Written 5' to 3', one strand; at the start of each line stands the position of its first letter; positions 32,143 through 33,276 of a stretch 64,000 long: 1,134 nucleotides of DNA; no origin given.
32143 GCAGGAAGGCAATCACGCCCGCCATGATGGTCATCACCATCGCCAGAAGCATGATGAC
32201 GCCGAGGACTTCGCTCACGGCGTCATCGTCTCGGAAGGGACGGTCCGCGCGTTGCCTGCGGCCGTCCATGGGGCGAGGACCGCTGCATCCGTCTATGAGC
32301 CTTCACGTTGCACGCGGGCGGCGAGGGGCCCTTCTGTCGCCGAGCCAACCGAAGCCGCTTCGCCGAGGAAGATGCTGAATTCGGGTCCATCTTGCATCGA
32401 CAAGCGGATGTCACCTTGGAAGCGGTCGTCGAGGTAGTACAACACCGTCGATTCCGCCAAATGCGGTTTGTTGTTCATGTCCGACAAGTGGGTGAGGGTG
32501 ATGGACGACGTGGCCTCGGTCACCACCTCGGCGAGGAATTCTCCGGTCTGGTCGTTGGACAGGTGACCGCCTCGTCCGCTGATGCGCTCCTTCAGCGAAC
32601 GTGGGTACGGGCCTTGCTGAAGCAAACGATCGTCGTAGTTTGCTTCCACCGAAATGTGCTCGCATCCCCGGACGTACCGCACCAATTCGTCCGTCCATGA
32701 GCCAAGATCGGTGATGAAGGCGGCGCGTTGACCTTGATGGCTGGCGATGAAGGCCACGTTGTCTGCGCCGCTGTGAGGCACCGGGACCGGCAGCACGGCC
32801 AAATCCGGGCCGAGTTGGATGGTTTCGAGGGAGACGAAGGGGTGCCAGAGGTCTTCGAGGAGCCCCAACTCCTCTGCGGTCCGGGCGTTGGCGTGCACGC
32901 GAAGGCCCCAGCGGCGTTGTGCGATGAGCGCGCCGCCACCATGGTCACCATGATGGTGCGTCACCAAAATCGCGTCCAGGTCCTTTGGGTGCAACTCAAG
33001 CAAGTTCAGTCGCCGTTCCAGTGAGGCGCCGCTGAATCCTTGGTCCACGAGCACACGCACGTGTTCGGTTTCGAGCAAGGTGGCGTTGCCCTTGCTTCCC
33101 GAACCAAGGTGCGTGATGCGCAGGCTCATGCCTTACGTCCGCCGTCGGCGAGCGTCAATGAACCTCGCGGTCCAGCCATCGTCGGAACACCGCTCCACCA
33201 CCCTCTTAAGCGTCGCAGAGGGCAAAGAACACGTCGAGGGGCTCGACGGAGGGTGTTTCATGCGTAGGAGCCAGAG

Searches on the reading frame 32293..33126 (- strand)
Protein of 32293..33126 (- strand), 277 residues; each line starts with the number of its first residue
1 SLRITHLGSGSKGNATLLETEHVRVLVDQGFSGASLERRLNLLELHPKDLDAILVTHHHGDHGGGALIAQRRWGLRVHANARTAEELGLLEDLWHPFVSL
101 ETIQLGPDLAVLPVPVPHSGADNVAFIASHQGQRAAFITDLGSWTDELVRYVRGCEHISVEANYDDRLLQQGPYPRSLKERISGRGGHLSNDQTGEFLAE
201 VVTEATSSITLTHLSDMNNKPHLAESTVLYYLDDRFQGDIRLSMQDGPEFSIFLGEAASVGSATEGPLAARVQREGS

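Call 8: search_protein_families(library=pfam, proteins=[window:32293-33126:-], max_evalue=0.001)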
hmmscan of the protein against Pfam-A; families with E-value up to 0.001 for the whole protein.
window:32293-33126:- (277 aa): 3 families
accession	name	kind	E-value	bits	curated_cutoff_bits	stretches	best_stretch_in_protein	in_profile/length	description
PF12706.13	Lactamase_B_2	-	2.8e-17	63.4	27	1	24-203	2-192/200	Beta-lactamase superfamily domain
PF00753.33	Lactamase_B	-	3.6e-13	50.3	22.7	1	12-122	5-131/196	Metallo-beta-lactamase superfamily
PF16661.11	Lactamase_B_6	-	0.00085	19.2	27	0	17-67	1-55/193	Metallo-beta-lactamase superfamily domain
